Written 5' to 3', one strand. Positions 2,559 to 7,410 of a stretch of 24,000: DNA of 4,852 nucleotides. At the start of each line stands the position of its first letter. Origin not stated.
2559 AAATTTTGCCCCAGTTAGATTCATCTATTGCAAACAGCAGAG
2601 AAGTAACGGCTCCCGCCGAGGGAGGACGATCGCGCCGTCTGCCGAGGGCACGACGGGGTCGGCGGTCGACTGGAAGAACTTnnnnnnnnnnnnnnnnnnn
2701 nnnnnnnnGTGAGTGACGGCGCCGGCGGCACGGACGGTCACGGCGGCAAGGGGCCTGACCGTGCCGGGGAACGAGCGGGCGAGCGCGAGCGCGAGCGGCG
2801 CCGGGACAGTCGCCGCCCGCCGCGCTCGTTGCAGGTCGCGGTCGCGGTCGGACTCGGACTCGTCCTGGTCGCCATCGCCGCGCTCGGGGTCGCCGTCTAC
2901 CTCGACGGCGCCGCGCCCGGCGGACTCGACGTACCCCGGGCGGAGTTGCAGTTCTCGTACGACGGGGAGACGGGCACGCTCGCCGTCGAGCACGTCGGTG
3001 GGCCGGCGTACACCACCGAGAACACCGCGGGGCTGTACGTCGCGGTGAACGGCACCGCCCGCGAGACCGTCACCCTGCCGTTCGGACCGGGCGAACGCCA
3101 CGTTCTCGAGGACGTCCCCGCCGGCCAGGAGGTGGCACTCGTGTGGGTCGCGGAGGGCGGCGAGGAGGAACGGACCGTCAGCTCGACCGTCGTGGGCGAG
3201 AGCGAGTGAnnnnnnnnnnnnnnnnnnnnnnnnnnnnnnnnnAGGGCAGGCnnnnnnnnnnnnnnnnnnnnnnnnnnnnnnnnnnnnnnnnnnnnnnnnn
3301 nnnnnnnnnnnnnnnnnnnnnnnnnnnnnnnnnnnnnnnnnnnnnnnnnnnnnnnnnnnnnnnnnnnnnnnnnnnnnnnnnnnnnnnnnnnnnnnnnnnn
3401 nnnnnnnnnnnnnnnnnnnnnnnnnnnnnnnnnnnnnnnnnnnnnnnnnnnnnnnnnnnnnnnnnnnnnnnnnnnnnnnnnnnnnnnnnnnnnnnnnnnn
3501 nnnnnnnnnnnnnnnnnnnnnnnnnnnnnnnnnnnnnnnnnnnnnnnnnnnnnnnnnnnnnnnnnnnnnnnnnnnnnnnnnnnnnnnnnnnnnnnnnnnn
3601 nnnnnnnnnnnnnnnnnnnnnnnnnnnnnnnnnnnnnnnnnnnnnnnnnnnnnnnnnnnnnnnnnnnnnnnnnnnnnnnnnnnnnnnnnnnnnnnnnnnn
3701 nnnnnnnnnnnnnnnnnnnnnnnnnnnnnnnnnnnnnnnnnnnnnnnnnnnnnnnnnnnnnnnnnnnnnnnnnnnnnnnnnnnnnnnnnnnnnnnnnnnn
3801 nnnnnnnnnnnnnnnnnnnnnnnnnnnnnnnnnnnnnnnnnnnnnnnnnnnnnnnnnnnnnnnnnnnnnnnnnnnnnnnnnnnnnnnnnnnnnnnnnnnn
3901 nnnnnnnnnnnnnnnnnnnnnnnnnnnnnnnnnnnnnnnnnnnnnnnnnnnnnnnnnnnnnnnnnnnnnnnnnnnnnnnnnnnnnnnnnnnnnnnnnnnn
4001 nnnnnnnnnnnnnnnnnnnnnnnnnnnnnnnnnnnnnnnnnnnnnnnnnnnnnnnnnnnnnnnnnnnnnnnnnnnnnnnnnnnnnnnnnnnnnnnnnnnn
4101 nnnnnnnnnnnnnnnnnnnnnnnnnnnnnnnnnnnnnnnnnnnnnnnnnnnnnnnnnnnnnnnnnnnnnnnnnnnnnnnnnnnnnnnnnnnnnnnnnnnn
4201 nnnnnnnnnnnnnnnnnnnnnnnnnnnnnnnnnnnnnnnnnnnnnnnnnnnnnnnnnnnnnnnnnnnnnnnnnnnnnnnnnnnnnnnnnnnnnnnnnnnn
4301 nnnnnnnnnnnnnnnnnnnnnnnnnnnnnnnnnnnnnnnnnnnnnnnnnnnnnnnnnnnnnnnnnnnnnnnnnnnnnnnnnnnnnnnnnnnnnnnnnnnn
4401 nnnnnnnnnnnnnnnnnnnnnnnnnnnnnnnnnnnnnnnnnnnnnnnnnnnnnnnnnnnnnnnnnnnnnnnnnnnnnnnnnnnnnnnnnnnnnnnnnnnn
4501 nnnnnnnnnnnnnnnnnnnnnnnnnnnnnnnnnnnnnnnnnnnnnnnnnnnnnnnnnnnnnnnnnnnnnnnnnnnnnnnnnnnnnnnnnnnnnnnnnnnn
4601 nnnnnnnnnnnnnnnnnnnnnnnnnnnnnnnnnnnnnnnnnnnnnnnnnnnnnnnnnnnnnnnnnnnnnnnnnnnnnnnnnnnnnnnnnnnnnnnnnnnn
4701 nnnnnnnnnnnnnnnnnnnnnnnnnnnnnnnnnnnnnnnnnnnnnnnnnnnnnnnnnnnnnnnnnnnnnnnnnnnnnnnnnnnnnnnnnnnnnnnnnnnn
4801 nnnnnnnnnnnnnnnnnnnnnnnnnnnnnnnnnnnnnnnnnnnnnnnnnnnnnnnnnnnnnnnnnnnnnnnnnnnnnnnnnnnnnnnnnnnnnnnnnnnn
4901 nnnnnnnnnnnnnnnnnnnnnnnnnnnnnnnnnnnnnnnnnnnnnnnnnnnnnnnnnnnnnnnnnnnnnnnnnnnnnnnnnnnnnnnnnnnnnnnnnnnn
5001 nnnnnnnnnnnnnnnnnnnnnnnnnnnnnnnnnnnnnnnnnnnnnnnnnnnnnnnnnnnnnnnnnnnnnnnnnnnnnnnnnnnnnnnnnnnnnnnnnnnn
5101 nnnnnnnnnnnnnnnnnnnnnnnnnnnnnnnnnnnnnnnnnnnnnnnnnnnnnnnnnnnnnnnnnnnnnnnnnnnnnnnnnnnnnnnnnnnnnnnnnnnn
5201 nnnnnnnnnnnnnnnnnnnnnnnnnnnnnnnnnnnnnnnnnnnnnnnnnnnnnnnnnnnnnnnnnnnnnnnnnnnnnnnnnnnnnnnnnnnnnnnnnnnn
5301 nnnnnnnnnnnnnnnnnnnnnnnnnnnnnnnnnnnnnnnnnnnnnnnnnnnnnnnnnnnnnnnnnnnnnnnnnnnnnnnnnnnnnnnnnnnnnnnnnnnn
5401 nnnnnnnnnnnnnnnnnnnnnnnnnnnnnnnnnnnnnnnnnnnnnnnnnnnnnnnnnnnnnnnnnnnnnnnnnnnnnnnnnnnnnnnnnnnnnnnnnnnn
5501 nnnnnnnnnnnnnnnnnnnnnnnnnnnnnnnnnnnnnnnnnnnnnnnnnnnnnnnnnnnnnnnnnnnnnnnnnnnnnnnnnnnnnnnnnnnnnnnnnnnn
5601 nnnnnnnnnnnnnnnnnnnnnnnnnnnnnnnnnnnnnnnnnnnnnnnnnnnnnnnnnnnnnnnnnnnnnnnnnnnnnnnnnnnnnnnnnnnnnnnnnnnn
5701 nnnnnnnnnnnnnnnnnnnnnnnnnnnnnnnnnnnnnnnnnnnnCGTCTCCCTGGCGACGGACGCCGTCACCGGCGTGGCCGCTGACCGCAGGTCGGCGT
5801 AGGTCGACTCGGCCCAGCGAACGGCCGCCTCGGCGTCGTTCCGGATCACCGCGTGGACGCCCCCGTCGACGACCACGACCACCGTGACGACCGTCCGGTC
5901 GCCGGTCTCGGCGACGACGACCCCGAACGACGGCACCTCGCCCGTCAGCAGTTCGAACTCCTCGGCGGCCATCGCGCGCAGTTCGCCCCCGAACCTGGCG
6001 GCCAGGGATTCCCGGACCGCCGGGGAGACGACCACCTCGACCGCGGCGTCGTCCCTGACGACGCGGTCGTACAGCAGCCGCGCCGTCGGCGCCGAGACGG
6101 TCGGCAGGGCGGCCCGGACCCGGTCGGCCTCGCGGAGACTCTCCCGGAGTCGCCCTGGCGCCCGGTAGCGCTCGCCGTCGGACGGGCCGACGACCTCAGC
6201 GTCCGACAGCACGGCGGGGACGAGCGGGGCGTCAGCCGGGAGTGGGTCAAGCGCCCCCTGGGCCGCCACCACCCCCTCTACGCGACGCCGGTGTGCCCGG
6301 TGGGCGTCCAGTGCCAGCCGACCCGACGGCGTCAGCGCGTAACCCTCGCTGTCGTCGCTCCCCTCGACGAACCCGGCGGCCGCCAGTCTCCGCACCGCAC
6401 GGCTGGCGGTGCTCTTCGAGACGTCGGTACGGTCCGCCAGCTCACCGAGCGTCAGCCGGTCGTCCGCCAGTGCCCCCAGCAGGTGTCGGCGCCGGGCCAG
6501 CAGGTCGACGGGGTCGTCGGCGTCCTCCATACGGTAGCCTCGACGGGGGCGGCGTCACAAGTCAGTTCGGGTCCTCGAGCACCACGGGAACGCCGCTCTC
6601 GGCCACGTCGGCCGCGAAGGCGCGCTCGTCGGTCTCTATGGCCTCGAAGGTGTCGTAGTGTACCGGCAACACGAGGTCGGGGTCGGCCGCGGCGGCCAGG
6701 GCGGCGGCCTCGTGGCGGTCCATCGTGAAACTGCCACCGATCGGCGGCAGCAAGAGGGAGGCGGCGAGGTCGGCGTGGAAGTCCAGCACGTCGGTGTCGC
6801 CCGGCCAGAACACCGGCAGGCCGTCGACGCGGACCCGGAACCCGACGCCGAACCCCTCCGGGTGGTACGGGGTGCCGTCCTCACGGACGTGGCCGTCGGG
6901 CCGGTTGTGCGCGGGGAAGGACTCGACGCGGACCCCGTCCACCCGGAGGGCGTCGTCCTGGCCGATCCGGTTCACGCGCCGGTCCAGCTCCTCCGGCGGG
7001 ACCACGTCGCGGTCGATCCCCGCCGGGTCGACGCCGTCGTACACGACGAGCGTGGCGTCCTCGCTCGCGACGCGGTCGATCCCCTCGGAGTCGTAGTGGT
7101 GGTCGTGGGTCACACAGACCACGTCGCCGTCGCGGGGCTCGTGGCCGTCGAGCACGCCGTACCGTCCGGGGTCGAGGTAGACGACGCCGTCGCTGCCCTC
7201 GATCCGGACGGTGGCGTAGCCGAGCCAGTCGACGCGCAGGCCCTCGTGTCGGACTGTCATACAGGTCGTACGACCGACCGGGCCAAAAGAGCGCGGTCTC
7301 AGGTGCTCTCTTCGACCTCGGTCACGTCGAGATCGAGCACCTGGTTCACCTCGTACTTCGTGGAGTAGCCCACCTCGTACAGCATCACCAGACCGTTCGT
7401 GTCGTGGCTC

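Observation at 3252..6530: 1092-aa fusion of a haloarchaeal wHTH regulator, a P-loop NTPase and a TPR array (STAND / AfsR-MalT-like architecture) beside P1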

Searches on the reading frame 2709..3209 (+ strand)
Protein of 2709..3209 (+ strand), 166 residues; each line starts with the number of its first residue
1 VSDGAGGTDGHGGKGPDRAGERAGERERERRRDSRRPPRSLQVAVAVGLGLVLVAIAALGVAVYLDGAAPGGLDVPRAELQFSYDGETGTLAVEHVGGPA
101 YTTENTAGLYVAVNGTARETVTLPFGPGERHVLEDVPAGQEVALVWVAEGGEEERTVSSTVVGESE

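Call 8: search_protein_families(library=pfam, proteins=[window:2709-3209:+], max_evalue=0.01)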
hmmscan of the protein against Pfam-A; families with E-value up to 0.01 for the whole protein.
window:2709-3209:+ (166 aa): 1 family
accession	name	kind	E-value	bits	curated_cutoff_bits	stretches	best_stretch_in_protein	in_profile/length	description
PF07790.16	Pilin_N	-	0.0023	19.2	25.2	1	51-106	13-69/78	Archaeal Type IV pilin, N-terminal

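Call 88: search_protein_families(library=ncbifam, proteins=[window:2709-3209:+], max_evalue=0.001)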
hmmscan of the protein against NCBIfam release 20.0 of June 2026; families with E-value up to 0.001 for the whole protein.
window:2709-3209:+ (166 aa): 0 families

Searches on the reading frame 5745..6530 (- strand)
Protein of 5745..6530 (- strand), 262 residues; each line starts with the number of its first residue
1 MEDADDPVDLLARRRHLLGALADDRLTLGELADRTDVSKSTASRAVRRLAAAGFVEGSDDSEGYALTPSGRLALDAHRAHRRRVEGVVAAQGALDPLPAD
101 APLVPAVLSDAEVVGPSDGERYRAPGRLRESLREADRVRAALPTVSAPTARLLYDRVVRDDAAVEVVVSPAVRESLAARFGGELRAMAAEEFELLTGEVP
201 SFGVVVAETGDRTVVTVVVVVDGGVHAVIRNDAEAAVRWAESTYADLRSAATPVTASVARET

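Call 87: search_solved_structures(query=window:5745-6530:-, max_evalue=1, show_alignments=0)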
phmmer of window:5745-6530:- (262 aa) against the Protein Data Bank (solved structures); distinct sequences matched with E-value up to 1: 19.
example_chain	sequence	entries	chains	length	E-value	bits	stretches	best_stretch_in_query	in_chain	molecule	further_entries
3tgn_A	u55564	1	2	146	0.00014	25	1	8-82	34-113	Adc operon repressor AdcR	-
1qzz_A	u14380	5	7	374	0.00079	22.6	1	21-83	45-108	aclacinomycin-10-hydroxylase | Protein RdmB | Aclacinomycin 10-hydroxylase RdmB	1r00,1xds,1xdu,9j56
5zr4_A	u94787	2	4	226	0.0016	21.6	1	23-84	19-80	Metal-dependent transcriptional regulator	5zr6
5eri_A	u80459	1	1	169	0.028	17.5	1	25-71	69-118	MarR family transcriptional regulator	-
2qz8_A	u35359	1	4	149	0.029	17.5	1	20-58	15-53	Probable transcriptional regulatory protein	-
3kp2_A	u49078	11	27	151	0.033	17.3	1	7-56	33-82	Transcriptional regulator TcaR | TcaR transcription regulator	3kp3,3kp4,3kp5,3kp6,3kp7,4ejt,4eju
2w29_A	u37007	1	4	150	0.051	16.7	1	20-58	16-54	PROBABLE TRANSCRIPTIONAL REGULATORY PROTEIN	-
2w25_A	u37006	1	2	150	0.054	16.6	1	20-58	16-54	PROBABLE TRANSCRIPTIONAL REGULATORY PROTEIN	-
3cjn_A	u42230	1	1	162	0.06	16.4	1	12-83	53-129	Transcriptional regulator, MarR family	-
2vbw_A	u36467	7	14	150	0.06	16.4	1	20-58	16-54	TRANSCRIPTIONAL REGULATORY PROTEIN | PROBABLE TRANSCRIPTIONAL REGULATORY PROTEIN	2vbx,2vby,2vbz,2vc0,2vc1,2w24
5tjj_A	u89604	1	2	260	0.14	15.3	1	8-69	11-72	Transcriptional regulator, IclR family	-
2ivm_A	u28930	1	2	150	0.14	15.3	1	20-58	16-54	TRANSCRIPTIONAL REGULATORY PROTEIN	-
2fa5_A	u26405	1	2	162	0.23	14.6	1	28-74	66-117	transcriptional regulator marR/emrR family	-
4k2e_A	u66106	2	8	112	0.31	14.1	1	13-63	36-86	Transcriptional activator HlyU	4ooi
8q90_A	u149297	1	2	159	0.31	14.1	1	19-64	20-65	AsnC family transcriptional regulator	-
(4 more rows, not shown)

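Call 88: search_protein_families(library=ncbifam, proteins=[window:5745-6530:-], max_evalue=0.001)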
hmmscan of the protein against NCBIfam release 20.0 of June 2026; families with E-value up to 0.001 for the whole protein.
window:5745-6530:- (262 aa): 5 families
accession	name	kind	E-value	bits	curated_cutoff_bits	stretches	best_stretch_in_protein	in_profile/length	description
NF033788.1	HTH_metalloreg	subfamily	5.6e-06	26.1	55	1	13-59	12-59/77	metalloregulator ArsR/SmtB family transcription factor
NF011671.1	PRK15090.1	equivalog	7.8e-05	22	275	1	6-67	8-70/256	DNA-binding transcriptional regulator KdgR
NF008273.0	PRK11050.1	equivalog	9.2e-05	22.1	153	1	30-85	59-113/156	manganese-binding transcriptional regulator MntR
NF038251.1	AdcR_fam_Zn_TF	equivalog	0.00056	20.2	175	1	8-80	32-109/143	zinc-dependent MarR family transcriptional regulator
TIGR02431.1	pcaR_pcaU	subfamily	0.00069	19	284.75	0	23-68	22-65/248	beta-ketoadipate pathway transcriptional regulators, PcaR/PcaU/PobR family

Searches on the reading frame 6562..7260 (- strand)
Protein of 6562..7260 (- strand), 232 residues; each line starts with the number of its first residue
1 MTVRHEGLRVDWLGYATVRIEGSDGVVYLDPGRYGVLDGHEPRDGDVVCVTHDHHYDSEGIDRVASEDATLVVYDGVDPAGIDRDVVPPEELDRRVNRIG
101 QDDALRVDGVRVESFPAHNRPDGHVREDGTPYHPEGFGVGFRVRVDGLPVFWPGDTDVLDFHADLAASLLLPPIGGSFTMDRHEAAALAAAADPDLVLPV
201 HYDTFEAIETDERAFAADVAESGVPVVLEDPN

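Call 8: search_protein_families(library=pfam, proteins=[window:6562-7260:-], max_evalue=0.01)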
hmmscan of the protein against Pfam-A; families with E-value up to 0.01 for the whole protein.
window:6562-7260:- (232 aa): 2 families
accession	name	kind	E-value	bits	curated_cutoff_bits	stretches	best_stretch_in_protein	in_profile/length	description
PF13483.12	Lactamase_B_3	-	1.2e-22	81.1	24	1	9-201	1-160/160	Beta-lactamase superfamily domain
PF12706.13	Lactamase_B_2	-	1.9e-07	31.4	27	1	39-202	25-200/200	Beta-lactamase superfamily domain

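Call 88: search_protein_families(library=ncbifam, proteins=[window:6562-7260:-], max_evalue=0.001)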
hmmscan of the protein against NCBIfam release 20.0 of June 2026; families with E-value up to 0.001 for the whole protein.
window:6562-7260:- (232 aa): 1 family
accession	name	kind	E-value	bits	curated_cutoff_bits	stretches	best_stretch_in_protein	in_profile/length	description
NF001911.0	PRK00685.1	equivalog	1.9e-19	70.1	144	1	9-228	2-219/228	metal-dependent hydrolase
